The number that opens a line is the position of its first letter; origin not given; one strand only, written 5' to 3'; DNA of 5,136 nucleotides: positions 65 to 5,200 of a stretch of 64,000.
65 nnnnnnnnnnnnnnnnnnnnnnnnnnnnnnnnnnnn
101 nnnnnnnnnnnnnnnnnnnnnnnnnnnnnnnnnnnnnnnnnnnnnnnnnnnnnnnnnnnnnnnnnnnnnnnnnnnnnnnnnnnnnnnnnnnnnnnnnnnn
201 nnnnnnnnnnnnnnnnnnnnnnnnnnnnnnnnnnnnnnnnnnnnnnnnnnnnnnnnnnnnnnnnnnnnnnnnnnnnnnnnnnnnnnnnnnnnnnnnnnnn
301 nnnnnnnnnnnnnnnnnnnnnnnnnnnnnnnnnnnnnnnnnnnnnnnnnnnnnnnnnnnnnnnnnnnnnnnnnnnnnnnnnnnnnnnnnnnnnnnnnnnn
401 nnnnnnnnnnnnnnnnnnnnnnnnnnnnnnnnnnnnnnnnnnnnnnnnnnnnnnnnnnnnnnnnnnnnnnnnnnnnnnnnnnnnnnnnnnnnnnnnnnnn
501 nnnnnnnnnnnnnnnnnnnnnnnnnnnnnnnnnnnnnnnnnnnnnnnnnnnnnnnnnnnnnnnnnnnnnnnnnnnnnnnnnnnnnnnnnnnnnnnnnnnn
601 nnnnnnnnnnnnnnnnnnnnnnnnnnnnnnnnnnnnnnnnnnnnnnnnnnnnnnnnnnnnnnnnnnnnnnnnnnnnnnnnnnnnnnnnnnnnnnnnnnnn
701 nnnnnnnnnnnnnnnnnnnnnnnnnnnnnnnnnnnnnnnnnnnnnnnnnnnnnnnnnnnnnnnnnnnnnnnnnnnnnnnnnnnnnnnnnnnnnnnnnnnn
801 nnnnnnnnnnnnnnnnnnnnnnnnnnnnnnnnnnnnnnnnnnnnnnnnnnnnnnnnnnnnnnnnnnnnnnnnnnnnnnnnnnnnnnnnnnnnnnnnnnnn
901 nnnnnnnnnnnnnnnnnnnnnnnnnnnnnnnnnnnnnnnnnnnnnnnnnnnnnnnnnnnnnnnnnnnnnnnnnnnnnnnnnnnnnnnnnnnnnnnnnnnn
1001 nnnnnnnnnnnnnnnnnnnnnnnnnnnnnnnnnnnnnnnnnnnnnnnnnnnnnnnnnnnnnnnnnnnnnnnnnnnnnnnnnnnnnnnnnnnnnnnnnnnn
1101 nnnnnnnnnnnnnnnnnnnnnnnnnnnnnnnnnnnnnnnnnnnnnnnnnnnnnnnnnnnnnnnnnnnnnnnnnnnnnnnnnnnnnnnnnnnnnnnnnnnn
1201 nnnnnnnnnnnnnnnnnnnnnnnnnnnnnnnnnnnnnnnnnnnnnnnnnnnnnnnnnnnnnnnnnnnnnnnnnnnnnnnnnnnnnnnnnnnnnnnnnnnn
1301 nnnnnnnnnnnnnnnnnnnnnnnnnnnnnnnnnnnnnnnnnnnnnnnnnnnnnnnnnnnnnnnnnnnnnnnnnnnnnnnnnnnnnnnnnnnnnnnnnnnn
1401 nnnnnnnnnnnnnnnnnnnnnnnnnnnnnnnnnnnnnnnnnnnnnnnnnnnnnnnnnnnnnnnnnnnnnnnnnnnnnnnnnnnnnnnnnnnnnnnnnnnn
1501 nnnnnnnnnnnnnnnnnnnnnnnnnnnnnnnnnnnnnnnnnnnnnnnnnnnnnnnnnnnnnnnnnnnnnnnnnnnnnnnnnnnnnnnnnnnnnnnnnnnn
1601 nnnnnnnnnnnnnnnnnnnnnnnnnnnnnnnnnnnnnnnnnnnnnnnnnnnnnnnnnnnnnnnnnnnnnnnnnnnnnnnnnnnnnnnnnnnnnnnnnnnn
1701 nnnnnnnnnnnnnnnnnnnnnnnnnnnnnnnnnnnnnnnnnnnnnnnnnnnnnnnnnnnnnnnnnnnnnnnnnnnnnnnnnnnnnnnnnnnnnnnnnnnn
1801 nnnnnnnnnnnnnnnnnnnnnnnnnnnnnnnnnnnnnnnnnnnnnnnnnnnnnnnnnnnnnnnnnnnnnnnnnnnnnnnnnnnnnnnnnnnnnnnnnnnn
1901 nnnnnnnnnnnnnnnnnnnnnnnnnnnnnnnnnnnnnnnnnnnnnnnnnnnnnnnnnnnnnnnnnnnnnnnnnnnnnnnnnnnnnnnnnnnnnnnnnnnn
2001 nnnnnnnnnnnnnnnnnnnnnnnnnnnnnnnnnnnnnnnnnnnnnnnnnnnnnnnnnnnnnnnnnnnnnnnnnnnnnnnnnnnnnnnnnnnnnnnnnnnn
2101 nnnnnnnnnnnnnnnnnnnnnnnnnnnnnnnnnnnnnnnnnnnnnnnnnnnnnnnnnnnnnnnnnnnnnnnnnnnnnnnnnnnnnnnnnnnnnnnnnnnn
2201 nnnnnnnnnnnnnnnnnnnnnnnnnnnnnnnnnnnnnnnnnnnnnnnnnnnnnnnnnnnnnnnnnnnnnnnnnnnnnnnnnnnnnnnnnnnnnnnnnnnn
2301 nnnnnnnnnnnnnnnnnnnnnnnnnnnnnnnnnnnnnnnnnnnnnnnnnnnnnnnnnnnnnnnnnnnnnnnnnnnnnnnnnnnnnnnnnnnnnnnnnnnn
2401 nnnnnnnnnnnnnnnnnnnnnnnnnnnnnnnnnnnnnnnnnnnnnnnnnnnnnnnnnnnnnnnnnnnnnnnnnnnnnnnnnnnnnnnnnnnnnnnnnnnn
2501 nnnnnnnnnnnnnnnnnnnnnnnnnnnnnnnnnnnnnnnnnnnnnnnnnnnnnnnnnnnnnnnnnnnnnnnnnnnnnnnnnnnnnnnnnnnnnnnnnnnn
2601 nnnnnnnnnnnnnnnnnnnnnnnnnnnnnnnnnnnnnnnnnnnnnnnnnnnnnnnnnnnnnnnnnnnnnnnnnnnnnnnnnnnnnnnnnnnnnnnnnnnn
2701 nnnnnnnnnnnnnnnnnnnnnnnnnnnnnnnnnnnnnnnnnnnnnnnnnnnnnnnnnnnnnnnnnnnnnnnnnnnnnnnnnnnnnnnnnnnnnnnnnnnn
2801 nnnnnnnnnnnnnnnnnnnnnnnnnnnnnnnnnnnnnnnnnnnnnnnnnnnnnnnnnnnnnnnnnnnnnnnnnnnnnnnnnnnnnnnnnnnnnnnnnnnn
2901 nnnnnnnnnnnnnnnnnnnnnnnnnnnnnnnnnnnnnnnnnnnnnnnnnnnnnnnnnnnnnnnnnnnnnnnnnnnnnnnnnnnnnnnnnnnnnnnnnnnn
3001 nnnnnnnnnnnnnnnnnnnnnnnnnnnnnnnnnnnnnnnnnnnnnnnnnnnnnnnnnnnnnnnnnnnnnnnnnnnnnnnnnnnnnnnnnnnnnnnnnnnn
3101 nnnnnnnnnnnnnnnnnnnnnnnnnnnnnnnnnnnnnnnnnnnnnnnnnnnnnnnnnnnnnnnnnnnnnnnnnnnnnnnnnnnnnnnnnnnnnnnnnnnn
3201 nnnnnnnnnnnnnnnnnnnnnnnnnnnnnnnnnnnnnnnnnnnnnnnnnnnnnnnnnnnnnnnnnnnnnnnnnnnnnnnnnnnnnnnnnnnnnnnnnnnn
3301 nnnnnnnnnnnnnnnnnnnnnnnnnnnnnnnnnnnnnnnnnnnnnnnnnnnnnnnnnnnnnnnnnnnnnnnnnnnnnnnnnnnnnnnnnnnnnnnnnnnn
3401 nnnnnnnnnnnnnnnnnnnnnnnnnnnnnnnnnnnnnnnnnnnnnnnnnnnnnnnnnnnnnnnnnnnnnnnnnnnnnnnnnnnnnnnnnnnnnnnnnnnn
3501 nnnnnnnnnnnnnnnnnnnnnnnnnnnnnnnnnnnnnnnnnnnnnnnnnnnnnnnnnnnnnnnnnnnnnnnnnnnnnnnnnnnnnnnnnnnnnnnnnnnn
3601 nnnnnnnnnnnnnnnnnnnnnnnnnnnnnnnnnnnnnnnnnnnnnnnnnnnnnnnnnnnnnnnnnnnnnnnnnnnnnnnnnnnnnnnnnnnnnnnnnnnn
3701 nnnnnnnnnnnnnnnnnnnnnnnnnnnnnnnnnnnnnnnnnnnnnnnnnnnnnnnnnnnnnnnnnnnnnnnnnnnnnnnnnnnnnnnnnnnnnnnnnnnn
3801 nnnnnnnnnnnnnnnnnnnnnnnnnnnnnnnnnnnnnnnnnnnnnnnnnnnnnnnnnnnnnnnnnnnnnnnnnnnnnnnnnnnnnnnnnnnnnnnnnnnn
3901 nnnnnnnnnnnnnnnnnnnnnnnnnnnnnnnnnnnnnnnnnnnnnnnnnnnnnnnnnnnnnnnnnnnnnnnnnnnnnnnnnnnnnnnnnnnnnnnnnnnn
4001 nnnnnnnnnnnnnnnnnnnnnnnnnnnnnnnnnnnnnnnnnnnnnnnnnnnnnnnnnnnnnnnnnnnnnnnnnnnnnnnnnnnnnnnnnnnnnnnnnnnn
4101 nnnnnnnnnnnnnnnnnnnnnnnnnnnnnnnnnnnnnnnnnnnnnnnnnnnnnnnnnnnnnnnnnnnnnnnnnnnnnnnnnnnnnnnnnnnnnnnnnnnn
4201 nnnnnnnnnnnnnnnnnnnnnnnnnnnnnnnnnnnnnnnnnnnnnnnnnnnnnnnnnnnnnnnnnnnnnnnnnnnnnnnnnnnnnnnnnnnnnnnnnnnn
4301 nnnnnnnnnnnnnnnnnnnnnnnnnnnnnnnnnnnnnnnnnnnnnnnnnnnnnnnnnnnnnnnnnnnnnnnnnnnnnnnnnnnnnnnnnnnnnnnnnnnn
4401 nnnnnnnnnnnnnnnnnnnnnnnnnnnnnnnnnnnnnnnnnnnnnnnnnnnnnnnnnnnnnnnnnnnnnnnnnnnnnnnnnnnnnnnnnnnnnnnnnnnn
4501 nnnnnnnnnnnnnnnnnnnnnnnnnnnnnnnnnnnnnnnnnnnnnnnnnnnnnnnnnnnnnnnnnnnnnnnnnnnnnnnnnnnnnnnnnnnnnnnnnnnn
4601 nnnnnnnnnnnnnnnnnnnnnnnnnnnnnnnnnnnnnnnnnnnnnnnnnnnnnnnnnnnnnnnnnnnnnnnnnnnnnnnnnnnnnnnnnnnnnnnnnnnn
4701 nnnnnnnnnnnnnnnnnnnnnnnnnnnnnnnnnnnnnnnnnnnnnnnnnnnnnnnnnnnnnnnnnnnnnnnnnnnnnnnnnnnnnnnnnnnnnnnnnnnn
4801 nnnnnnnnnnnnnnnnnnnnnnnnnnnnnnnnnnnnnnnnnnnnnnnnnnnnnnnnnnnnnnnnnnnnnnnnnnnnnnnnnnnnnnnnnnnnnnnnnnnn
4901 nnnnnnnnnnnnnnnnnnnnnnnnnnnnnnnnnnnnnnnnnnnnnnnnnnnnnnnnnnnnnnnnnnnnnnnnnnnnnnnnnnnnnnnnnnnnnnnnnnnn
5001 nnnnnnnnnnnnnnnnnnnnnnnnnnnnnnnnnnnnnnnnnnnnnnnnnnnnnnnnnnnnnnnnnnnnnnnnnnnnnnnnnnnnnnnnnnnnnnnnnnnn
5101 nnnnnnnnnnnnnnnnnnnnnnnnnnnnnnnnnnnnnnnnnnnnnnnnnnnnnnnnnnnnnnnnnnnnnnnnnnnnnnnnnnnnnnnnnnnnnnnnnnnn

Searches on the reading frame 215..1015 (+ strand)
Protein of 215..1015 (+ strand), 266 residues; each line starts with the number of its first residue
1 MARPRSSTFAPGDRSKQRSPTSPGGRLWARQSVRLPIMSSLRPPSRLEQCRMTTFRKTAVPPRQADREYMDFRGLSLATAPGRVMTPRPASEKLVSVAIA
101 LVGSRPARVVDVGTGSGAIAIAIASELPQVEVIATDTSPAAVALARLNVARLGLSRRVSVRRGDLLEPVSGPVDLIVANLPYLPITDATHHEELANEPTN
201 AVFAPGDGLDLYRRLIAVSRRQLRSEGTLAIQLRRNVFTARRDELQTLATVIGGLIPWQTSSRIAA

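Call 8: search_protein_families(library=pfam, proteins=[window:215-1015:+])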
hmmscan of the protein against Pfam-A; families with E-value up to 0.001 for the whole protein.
window:215-1015:+ (266 aa): 12 families
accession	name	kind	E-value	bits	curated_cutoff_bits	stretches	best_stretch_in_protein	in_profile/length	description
PF05175.20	MTS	-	8e-15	55.3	23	1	107-183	33-109/170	Methyltransferase small domain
PF13649.12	Methyltransf_25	-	7e-11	43.1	27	1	109-187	1-81/97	Methyltransferase domain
PF06325.19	PrmA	-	8.9e-11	42.3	22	1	107-180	163-234/296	Ribosomal protein L11 methyltransferase (PrmA)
PF13847.12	Methyltransf_31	-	1.3e-10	41.6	27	1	108-187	6-82/145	Methyltransferase domain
PF08242.18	Methyltransf_12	-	4.4e-09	37.4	30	1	110-179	1-72/98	Methyltransferase domain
PF12847.13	Methyltransf_18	-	3.5e-06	27.5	27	1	104-177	13-87/151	Methyltransferase domain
PF00891.24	Methyltransf_2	-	4e-06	26.8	22.3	1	107-176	64-131/210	O-methyltransferase domain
PF01170.24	UPF0020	-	4.2e-05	23.8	22.3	1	127-186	74-135/197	RMKL-like, methyltransferase domain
PF08241.18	Methyltransf_11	-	4.7e-05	24.4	21.2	1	110-179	1-67/95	Methyltransferase domain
PF10294.15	Methyltransf_16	-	4.9e-05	23.6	21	1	104-162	45-104/174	Lysine methyltransferase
PF13489.12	Methyltransf_23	-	0.0005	20.3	27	1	103-178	20-87/164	Methyltransferase domain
PF02384.22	N6_Mtase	-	0.00051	19.9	20.4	1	80-237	24-187/311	N-6 DNA Methylase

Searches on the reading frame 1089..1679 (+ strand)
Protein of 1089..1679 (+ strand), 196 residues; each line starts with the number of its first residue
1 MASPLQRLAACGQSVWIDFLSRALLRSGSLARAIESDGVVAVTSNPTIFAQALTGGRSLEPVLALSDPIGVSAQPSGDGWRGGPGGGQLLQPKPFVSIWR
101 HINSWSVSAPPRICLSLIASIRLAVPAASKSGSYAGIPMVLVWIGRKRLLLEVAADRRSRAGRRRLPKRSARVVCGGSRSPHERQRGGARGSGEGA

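Call 8: search_protein_families(library=pfam, proteins=[window:1089-1679:+])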
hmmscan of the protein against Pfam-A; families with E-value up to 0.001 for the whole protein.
window:1089-1679:+ (196 aa): 1 family
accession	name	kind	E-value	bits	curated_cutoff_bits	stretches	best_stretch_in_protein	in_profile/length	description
PF00923.25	TAL_FSA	-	2.9e-05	24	27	1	15-63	1-44/285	Transaldolase/Fructose-6-phosphate aldolase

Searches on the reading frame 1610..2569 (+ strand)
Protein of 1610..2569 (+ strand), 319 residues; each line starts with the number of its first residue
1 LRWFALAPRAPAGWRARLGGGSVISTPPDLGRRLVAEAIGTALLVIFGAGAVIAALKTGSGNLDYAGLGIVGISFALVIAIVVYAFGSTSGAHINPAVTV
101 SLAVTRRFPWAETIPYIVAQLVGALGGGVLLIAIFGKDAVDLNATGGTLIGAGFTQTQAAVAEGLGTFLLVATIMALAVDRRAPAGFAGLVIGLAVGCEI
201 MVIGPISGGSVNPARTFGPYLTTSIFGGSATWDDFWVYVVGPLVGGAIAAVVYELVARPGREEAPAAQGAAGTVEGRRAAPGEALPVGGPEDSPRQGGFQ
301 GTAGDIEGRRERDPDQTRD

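Call 8: search_protein_families(library=pfam, proteins=[window:1610-2569:+])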
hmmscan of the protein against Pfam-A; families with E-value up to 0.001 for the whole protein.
window:1610-2569:+ (319 aa): 1 family
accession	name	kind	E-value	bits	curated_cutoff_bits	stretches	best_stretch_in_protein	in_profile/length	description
PF00230.25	MIP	-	7.7e-51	173.4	25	1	31-253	8-222/222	Major intrinsic protein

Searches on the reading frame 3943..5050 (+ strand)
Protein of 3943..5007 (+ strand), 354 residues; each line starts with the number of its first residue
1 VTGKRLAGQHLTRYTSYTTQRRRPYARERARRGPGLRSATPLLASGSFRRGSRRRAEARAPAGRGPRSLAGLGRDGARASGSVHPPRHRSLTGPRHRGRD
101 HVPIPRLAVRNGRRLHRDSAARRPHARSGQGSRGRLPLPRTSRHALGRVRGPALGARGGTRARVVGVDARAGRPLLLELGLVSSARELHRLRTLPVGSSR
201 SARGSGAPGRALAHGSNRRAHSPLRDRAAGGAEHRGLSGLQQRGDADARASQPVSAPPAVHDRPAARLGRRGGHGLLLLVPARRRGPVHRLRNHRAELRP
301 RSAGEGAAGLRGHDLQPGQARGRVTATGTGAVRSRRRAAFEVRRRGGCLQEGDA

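Call 8: search_protein_families(library=pfam, proteins=[window:3943-5007:+, window:4016-5050:+])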
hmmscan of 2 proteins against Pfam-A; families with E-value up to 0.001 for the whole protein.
window:3943-5007:+ (354 aa): 0 families

window:4016-5050:+ (344 aa): 2 families
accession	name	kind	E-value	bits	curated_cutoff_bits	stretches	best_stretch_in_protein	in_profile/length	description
PF19112.6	VanA_C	-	6.8e-28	98.5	23.5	1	153-331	1-189/193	Vanillate O-demethylase oxygenase C-terminal domain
PF00355.32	Rieske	-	1.8e-20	73.1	20.3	1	19-99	2-83/88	Rieske [2Fe-2S] domain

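Call 22: find_encoding_contigs(protein=window:4016-5050:+, flank=10000, max_places=10)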
Protein window:4016-5050:+ (344 aa): 1 contig read that carries it; 1 place shown.
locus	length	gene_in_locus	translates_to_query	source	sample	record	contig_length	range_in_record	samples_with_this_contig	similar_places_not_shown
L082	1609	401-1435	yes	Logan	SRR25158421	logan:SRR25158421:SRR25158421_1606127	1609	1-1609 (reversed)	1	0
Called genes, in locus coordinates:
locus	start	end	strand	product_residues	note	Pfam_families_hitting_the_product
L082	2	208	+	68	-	?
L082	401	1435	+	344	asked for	PF00355:Rieske, PF19112:VanA_C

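Call 32: find_homologous_proteins(query=window:4016-5050:+, max_evalue=1e-60)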
Query window:4016-5050:+ (344 aa): 1786 proteins with E <= 1e-60 among 4886 candidates; the best 120 are listed.
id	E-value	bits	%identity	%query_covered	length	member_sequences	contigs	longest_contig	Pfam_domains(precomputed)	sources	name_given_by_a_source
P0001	1.8e-239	812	100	100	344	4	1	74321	PF00355.33,PF19112.7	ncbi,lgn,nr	ncbi:MAG TPA: aromatic ring-hydroxylating dioxygenase subunit alpha [Gaiellaceae bacterium]|nr:aroma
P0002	8.5e-196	668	80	100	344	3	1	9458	PF00355.33,PF19112.7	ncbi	ncbi:MAG: Rieske 2Fe-2S domain-containing protein [Solirubrobacteraceae bacterium]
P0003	5.6e-192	656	80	98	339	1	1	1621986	PF00355.33,PF19112.7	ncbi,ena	-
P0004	3.6e-191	653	78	99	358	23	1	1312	PF00355.33,PF19112.7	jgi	jgi:vanillate O-demethylase monooxygenase subunit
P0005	1.4e-190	651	78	97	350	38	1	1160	PF00355.33,PF19112.7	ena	-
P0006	1.8e-188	644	78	97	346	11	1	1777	PF00355.33,PF19112.7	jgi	jgi:vanillate O-demethylase monooxygenase subunit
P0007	2.1e-188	644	76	97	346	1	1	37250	PF00355.33,PF19112.7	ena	-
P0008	3.1e-188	643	78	97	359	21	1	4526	PF00355.33,PF19112.7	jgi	jgi:phenylpropionate dioxygenase-like ring-hydroxylating dioxygenase large terminal subunit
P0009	9.3e-188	642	79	97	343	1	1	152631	PF00355.33,PF19112.7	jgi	jgi:phenylpropionate dioxygenase-like ring-hydroxylating dioxygenase large terminal subunit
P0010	1.1e-187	642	78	97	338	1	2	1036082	PF00355.33,PF19112.7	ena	-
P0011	1.3e-187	641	79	97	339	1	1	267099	PF00355.33,PF19112.7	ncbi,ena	-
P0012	3.5e-187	640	78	98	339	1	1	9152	PF00355.33,PF19112.7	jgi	jgi:phenylpropionate dioxygenase-like ring-hydroxylating dioxygenase large terminal subunit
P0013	1.0e-186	638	77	99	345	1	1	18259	PF00355.33,PF19112.7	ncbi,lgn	-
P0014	2.1e-186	637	78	97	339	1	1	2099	PF00355.33,PF19112.7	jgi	jgi:phenylpropionate dioxygenase-like ring-hydroxylating dioxygenase large terminal subunit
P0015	4.0e-186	637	75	100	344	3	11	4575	PF00355.33,PF19112.7,PF19298.6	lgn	-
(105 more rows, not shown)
